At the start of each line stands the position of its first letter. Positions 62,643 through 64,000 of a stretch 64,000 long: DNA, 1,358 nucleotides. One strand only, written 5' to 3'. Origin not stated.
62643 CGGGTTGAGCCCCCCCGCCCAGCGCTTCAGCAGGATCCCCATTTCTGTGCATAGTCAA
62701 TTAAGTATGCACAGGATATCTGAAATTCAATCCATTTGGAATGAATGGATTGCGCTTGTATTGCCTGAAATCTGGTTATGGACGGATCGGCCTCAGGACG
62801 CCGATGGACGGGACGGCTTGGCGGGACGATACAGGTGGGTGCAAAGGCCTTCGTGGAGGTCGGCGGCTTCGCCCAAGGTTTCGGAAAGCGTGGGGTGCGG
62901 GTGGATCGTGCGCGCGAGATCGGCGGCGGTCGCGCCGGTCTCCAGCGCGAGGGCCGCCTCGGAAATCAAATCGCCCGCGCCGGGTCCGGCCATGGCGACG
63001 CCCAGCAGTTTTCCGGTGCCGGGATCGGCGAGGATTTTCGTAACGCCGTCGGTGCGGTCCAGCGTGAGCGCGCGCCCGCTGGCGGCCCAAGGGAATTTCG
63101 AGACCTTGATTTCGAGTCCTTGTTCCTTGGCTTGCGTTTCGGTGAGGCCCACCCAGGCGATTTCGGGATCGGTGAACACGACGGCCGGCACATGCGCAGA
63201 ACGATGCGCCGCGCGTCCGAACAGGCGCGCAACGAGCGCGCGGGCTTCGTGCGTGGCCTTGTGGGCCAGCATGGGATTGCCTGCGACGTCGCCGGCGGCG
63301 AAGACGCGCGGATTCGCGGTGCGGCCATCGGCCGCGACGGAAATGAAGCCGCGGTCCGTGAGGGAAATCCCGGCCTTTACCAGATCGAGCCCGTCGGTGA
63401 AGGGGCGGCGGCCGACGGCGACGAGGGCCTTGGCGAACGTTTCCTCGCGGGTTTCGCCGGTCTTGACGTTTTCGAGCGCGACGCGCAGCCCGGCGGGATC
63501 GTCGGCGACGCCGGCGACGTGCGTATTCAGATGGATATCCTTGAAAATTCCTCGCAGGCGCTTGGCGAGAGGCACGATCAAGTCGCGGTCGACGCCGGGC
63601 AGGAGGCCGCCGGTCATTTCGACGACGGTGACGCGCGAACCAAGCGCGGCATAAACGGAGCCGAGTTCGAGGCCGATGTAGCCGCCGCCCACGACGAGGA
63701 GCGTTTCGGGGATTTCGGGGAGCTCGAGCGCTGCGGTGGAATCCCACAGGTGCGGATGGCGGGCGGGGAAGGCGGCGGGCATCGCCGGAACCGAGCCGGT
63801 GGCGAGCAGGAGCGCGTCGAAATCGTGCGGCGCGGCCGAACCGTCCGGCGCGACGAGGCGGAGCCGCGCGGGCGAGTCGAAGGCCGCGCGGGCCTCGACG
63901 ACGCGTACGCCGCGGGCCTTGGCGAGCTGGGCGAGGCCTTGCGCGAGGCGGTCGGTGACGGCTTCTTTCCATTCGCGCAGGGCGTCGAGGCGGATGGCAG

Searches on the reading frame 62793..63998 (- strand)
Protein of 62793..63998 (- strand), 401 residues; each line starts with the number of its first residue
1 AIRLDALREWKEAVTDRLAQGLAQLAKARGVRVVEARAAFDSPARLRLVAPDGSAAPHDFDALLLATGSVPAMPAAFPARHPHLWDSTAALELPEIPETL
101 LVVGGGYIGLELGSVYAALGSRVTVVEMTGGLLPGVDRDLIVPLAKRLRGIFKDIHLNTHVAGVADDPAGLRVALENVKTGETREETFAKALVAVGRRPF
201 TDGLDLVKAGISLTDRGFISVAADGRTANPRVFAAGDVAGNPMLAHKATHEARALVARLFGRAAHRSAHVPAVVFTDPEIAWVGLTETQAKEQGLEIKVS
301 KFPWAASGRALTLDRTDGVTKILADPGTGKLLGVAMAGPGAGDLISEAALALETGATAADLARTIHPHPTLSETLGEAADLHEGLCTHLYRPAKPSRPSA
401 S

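Call 87: search_protein_families(library=pfam, proteins=[window:62793-63998:-])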
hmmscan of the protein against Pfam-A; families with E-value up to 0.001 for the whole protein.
window:62793-63998:- (401 aa): 3 families
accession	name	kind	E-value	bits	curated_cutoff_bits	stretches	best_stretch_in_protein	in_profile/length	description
PF07992.20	Pyr_redox_2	-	4.8e-41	141.5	26.1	1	13-252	58-291/291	Pyridine nucleotide-disulphide oxidoreductase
PF02852.28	Pyr_redox_dim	-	1.7e-40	138.1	25.3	1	270-379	1-110/110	Pyridine nucleotide-disulphide oxidoreductase, dimerisation domain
PF00070.33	Pyr_redox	-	1.7e-14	54.5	22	1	100-170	2-72/82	Pyridine nucleotide-disulphide oxidoreductase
